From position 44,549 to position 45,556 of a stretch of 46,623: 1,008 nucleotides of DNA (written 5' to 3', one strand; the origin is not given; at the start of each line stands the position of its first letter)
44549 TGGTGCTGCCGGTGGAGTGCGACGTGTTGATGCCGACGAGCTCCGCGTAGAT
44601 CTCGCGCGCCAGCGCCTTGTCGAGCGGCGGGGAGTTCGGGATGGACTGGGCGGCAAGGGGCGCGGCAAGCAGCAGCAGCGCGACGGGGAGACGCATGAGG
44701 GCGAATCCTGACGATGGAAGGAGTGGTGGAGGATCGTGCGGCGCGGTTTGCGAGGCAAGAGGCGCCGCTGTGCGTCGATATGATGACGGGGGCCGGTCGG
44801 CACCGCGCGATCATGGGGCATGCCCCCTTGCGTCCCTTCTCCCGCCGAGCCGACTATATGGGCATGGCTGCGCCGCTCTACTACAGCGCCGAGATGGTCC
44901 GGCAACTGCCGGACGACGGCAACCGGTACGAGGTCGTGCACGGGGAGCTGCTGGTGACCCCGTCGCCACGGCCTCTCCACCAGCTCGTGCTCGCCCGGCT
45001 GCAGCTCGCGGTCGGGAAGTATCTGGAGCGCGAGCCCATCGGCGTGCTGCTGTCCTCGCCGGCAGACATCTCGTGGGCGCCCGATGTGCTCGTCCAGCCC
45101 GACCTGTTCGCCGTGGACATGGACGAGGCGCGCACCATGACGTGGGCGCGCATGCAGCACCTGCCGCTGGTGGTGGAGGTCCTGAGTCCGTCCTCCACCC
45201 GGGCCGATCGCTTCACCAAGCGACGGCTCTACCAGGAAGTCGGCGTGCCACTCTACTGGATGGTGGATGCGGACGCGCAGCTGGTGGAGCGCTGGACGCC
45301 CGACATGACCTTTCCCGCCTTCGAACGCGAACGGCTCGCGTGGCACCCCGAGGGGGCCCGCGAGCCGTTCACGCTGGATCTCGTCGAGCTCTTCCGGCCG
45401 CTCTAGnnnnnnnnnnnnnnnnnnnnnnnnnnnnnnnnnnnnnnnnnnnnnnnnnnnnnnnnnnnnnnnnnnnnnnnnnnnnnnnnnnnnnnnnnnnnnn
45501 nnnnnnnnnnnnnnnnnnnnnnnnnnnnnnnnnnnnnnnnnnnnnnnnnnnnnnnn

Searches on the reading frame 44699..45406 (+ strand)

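Call 39: search_protein_families(library=pfam, proteins=[window:44699-45406:+], max_evalue=0.001)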
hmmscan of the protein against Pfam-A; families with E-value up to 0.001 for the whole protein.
window:44699-45406:+ (235 aa): 1 family
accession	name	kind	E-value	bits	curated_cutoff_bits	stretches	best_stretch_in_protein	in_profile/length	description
PF05685.18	Uma2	-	2.8e-25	89.2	27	1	65-202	2-142/172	Putative restriction endonuclease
